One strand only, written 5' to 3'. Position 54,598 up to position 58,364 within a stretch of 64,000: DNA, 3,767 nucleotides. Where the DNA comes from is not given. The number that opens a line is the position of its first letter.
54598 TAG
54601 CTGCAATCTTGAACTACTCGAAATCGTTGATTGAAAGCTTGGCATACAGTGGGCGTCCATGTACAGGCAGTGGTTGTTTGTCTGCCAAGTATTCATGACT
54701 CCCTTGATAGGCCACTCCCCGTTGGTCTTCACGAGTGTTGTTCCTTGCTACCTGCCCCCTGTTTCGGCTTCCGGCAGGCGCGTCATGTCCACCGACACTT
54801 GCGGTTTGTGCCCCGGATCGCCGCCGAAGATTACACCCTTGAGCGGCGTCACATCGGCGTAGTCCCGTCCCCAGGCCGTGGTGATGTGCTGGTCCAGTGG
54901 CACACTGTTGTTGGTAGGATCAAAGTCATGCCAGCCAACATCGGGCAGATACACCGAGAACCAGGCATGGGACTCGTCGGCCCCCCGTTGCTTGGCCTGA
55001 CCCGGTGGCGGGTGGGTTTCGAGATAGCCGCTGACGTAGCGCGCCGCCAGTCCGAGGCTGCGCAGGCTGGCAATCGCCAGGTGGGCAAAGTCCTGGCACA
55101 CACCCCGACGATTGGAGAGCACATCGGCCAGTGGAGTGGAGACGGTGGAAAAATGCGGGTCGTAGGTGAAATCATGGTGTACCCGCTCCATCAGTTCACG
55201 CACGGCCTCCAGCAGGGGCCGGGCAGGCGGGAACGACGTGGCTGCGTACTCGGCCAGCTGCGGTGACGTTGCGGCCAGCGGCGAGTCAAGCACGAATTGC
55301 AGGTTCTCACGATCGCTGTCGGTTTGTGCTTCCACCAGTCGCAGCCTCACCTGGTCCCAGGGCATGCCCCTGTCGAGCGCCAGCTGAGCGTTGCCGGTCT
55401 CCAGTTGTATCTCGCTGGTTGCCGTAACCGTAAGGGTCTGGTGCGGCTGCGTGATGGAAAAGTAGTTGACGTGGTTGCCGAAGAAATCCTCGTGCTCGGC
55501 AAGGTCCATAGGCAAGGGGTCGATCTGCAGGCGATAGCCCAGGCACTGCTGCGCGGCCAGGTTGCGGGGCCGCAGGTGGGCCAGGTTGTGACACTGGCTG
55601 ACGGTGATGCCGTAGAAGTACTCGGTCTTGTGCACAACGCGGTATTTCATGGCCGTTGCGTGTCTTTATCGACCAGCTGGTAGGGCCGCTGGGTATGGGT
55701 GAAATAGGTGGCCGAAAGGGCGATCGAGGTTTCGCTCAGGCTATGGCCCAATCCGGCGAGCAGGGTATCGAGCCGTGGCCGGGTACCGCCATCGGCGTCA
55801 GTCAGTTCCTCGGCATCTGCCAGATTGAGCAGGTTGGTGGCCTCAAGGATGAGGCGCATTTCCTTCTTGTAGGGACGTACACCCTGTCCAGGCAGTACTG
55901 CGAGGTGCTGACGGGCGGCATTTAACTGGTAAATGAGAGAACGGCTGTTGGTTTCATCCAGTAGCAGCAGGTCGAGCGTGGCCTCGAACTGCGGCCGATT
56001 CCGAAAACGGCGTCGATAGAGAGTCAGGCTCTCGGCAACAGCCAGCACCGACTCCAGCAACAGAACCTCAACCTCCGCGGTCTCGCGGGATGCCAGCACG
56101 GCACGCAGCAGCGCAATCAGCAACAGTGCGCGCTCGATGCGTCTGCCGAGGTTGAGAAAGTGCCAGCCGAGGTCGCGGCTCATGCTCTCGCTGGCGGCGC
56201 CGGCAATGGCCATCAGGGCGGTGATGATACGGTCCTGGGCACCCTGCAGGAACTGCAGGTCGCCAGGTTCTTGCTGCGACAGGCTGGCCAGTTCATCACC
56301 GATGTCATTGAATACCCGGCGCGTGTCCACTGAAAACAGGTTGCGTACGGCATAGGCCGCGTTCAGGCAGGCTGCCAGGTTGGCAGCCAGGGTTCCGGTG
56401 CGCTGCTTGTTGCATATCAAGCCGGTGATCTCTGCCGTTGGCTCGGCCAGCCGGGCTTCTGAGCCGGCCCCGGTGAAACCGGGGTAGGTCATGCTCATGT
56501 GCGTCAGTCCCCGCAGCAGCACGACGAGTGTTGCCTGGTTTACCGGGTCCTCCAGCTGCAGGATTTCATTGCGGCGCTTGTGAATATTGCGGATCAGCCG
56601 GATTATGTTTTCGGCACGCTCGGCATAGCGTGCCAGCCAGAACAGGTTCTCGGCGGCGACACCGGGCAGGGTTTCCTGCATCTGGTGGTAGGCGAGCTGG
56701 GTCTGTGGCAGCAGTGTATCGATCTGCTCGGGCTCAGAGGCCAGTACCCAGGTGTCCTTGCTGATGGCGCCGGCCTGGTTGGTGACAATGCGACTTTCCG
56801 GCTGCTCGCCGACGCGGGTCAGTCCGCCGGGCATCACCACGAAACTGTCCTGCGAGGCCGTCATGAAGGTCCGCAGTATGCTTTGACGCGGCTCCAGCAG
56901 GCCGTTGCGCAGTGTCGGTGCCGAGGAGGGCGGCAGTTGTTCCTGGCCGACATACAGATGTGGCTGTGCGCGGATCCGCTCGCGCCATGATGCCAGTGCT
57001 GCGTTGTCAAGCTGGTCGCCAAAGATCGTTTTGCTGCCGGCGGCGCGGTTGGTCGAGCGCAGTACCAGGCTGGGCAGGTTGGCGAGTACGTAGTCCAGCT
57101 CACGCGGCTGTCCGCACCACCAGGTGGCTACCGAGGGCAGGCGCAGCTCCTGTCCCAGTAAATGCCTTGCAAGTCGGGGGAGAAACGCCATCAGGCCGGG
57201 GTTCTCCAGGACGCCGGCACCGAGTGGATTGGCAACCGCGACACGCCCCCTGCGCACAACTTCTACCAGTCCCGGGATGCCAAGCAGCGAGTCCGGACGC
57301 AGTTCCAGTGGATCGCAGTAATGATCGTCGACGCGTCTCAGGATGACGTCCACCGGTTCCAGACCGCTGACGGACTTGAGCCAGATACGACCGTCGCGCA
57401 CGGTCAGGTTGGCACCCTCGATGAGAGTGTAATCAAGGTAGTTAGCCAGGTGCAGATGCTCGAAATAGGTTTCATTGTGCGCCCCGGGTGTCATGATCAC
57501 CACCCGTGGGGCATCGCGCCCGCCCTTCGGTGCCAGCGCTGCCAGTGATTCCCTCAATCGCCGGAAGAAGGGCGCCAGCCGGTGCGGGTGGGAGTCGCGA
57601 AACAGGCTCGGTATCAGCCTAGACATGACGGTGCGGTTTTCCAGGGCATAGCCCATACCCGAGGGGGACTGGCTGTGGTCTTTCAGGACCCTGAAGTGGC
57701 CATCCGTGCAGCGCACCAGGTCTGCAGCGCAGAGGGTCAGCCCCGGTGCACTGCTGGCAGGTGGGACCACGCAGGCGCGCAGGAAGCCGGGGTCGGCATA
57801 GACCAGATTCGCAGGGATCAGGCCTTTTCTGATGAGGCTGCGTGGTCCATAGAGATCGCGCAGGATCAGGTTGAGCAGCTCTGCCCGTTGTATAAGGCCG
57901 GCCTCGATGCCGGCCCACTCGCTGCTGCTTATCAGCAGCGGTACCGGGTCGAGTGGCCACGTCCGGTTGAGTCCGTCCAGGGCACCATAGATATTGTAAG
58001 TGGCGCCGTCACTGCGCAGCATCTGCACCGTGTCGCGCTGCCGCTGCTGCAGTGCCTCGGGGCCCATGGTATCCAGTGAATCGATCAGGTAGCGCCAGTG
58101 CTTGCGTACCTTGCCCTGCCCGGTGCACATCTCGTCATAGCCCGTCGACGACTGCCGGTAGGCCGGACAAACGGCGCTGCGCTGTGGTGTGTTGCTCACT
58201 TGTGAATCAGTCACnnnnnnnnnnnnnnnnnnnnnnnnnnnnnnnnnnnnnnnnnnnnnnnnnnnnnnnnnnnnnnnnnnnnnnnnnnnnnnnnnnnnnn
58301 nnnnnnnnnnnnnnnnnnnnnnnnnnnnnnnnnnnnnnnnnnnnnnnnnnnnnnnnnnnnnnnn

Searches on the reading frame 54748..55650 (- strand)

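Call 66: search_protein_families(library=pfam, proteins=[window:54748-55650:-], max_evalue=0.0001)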
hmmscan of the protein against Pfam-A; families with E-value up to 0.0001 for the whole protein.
window:54748-55650:- (300 aa): 2 families
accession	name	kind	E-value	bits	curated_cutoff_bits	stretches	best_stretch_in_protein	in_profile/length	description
PF08379.15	Bact_transglu_N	-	1.2e-25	90.5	27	1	3-82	1-80/80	Bacterial transglutaminase-like N-terminal region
PF01841.26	Transglut_core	-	1.3e-21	77.3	23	1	143-245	11-108/108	Transglutaminase-like superfamily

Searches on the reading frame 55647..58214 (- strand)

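Call 66: search_protein_families(library=pfam, proteins=[window:55647-58214:-], max_evalue=0.0001)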
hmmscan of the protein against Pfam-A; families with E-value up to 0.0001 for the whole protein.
window:55647-58214:- (855 aa): 3 families
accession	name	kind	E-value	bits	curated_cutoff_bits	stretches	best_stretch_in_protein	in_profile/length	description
PF14403.11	CP_ATPgrasp_2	-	1.8e-147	491.7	32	1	92-468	1-373/374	Circularly permuted ATP-grasp type 2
PF04174.18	CP_ATPgrasp_1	-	2.6e-101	339.4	23.1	1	92-424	1-332/332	A circularly permuted ATPgrasp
PF04168.17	Alpha-E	-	1.2e-60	206.2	20.8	1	520-838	5-294/294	A predicted alpha-helical domain with a conserved ER motif.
